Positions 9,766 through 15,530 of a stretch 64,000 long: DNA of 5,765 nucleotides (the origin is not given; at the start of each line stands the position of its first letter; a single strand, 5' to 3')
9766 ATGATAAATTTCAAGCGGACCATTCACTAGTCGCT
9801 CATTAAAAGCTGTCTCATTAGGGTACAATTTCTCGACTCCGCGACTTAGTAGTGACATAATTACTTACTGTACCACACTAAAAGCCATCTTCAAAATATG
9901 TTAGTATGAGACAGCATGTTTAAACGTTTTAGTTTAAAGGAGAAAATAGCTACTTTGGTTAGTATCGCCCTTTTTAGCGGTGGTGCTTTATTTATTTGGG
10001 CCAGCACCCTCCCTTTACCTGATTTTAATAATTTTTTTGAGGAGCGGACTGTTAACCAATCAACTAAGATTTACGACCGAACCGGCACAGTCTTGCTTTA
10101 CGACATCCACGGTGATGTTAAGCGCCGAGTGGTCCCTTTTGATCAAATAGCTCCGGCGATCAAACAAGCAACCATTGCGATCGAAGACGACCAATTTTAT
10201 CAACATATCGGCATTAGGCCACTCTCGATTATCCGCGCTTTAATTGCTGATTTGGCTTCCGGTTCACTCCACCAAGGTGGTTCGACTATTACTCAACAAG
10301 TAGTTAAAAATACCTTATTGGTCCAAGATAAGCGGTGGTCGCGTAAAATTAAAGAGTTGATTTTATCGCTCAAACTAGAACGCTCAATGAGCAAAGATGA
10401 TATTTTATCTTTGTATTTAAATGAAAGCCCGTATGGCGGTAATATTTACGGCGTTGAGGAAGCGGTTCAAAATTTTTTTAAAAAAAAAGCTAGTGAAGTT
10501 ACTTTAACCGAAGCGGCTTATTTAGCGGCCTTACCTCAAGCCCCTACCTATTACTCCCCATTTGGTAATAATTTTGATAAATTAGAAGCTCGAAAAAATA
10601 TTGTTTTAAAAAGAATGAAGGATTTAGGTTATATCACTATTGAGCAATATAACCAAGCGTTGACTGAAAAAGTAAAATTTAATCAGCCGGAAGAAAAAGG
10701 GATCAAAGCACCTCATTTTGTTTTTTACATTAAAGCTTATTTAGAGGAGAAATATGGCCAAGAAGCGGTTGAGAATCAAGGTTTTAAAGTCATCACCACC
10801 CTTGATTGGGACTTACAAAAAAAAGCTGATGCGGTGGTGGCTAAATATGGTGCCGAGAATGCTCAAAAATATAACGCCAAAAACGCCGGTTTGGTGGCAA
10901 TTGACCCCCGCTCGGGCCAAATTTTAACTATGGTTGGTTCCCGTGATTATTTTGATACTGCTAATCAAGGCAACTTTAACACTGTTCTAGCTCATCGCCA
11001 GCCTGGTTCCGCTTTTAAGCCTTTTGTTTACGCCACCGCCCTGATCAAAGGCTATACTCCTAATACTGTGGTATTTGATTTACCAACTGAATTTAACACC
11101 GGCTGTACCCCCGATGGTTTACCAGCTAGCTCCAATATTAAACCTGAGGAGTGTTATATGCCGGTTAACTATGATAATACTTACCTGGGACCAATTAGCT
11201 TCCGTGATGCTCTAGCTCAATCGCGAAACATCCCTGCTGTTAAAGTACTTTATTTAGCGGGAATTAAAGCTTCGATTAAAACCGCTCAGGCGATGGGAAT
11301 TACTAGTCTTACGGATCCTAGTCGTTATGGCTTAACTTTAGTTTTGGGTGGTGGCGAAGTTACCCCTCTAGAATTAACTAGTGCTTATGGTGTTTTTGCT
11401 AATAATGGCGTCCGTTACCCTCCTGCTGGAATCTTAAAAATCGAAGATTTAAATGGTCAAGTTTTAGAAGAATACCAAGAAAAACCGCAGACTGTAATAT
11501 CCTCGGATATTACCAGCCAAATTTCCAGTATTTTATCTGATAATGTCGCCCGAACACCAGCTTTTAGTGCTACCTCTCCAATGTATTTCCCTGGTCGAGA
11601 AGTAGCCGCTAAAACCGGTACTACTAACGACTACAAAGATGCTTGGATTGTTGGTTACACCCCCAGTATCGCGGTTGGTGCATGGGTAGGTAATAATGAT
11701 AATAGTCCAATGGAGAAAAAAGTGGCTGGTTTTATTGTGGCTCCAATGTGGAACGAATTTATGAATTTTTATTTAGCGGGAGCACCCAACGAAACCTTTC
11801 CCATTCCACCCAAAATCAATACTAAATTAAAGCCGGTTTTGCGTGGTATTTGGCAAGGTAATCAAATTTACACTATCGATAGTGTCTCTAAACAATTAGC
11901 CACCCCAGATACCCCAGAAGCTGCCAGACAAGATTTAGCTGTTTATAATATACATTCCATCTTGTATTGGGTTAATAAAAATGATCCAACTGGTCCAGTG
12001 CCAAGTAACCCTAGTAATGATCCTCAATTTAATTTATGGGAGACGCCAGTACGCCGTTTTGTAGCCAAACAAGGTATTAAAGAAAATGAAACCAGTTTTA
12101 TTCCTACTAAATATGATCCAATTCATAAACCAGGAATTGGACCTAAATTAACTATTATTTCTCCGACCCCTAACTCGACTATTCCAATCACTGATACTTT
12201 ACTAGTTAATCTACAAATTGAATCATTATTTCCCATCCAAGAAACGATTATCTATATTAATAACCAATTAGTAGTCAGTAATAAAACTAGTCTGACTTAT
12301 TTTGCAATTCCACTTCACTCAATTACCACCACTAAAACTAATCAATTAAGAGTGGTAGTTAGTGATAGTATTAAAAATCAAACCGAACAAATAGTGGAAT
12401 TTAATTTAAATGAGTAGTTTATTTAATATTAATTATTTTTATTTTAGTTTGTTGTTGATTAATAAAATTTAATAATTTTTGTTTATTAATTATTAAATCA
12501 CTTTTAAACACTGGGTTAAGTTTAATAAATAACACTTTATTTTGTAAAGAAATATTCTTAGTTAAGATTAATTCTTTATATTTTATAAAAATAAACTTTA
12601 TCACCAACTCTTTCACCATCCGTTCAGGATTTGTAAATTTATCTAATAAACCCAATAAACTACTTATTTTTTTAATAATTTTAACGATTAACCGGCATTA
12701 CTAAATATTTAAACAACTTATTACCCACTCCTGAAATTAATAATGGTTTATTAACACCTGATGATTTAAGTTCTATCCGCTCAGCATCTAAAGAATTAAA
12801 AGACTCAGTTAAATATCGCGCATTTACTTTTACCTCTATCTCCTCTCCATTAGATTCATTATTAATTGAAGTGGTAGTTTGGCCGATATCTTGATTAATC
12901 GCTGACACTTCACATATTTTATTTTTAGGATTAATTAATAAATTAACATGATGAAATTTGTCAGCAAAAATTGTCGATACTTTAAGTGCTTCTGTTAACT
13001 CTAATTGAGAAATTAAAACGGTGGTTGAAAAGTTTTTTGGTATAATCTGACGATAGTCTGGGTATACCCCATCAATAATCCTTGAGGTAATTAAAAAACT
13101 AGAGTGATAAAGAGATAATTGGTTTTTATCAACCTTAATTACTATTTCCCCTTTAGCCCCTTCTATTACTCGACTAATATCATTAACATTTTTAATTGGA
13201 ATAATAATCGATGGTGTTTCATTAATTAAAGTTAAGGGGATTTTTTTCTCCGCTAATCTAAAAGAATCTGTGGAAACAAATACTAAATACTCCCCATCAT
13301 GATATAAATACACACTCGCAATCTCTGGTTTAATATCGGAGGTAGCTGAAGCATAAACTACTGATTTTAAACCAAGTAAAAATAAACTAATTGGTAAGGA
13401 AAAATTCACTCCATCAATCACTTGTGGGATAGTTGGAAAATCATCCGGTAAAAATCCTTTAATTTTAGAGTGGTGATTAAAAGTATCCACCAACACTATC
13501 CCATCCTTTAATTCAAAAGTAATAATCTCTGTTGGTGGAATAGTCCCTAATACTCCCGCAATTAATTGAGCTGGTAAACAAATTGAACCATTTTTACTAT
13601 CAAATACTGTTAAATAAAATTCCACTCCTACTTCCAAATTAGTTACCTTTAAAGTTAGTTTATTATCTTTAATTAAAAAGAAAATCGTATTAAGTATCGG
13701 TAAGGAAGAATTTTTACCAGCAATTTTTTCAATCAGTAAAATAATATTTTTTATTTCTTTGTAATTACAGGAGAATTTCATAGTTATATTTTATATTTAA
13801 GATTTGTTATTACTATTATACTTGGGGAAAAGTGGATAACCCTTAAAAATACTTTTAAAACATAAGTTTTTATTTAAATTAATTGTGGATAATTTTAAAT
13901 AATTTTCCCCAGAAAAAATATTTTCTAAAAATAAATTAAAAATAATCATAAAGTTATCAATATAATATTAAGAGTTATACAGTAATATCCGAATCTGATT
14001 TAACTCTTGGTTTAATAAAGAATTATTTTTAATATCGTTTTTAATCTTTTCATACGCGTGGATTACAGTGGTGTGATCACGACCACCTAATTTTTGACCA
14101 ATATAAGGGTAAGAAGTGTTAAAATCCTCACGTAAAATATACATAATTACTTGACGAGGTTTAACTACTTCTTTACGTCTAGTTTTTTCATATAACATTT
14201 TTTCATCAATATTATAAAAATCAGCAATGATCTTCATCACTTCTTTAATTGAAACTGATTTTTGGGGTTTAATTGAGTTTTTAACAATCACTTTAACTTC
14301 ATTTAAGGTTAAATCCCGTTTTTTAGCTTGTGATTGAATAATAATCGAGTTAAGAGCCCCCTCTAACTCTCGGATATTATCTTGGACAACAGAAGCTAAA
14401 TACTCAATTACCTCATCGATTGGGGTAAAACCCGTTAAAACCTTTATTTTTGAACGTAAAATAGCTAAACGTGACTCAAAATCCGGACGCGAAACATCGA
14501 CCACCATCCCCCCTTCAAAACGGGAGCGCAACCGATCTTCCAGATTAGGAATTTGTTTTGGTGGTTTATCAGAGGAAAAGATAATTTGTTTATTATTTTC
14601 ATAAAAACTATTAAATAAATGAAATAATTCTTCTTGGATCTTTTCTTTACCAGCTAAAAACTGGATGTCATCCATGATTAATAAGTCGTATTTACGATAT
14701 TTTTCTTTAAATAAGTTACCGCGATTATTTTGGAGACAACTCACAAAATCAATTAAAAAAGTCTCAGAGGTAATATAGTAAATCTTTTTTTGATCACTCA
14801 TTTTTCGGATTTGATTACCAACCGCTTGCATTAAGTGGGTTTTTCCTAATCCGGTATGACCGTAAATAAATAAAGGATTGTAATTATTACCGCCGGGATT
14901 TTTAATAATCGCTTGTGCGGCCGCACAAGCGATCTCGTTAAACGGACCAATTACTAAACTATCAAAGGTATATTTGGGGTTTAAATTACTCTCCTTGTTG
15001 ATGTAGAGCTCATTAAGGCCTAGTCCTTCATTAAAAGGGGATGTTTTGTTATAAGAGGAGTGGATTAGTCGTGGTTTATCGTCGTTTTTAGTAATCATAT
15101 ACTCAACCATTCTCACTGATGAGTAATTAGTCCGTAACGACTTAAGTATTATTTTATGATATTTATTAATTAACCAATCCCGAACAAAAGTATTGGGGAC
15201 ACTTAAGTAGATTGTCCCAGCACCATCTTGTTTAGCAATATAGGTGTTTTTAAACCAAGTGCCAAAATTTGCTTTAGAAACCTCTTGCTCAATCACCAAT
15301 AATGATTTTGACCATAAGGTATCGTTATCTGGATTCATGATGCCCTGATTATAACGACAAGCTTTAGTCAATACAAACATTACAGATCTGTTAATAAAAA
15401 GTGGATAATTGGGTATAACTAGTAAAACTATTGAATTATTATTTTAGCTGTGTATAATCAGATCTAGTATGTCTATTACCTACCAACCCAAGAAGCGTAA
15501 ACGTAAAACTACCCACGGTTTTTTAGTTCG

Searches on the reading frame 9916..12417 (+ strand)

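Call 98: search_protein_families(library=pfam, proteins=[window:9916-12417:+], max_evalue=0.001)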
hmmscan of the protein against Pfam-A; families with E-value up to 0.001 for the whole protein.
window:9916-12417:+ (833 aa): 2 families
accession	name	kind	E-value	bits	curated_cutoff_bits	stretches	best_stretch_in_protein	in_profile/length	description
PF00912.28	Transgly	-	6.3e-59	198.8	27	1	64-235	8-178/178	Transglycosylase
PF00905.27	Transpeptidase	-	4.7e-26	92.1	22.1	1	326-608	3-294/299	Penicillin binding protein transpeptidase domain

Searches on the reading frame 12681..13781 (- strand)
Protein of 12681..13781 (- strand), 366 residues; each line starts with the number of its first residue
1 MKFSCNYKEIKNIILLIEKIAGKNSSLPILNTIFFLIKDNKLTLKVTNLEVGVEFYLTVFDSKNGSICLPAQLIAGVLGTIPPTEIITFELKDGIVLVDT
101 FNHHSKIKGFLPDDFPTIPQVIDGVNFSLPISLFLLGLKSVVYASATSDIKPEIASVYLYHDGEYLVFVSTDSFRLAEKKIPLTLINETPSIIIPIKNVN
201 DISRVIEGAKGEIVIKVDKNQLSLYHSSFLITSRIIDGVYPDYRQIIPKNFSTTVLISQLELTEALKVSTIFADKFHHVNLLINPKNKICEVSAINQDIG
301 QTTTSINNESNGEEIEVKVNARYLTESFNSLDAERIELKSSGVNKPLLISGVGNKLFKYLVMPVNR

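Call 98: search_protein_families(library=pfam, proteins=[window:12681-13781:-], max_evalue=0.001)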
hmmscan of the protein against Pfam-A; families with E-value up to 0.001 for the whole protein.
window:12681-13781:- (366 aa): 3 families
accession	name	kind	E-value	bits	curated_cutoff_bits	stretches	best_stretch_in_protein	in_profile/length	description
PF02767.21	DNA_pol3_beta_2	-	4.6e-21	75.7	27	1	139-242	12-116/116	DNA polymerase III beta subunit, central domain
PF02768.20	DNA_pol3_beta_3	-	4.5e-20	72.1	27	1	244-364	1-120/121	DNA polymerase III beta subunit, C-terminal domain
PF00712.24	DNA_pol3_beta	-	8.2e-20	71.6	24.4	1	1-119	1-120/120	DNA polymerase III beta subunit, N-terminal domain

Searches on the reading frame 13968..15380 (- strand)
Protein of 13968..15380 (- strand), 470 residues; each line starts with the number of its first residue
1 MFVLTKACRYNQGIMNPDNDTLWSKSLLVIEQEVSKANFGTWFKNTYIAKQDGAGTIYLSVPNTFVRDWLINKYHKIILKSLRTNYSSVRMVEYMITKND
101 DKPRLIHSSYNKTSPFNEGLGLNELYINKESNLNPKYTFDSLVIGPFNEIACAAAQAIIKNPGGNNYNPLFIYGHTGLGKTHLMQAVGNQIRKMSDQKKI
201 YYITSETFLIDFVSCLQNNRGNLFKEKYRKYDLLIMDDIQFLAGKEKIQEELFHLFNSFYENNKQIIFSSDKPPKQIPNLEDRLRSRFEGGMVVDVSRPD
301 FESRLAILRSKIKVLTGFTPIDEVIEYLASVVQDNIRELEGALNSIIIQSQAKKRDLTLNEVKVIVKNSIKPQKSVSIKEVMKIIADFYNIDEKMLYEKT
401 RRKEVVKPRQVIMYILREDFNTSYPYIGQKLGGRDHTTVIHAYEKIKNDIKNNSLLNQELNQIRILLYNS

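Call 98: search_protein_families(library=pfam, proteins=[window:13968-15380:-], max_evalue=0.001)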
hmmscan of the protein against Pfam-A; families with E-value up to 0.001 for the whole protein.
window:13968-15380:- (470 aa): 8 families
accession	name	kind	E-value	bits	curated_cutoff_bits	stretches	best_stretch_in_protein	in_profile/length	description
PF00308.24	Bac_DnaA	-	2.5e-67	226.5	23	1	133-295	1-162/162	Bacterial DnaA ATPAse domain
PF08299.17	Bac_DnaA_C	-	9.5e-25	86.9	31.5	1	378-446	1-69/69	Bacterial dnaA protein helix-turn-helix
PF11638.13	DnaA_N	-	3.4e-15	55.9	24.6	1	21-83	2-64/65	DnaA N-terminal domain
PF01695.23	IstB_IS21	-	2e-08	34.5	24.1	1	170-272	95-194/238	IstB-like ATP binding protein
PF00004.35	AAA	-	1.1e-05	26.3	21.2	1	171-289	2-128/131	ATPase family associated with various cellular activities (AAA)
PF01637.24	ATPase_2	-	1.3e-05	25.6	33.2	1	165-215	18-67/225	ATPase domain predominantly from Archaea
PF13173.12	AAA_14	-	4.3e-05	24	27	1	168-284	3-111/129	AAA domain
PF13401.12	AAA_22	-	8e-05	23.4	27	0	169-264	7-114/130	AAA domain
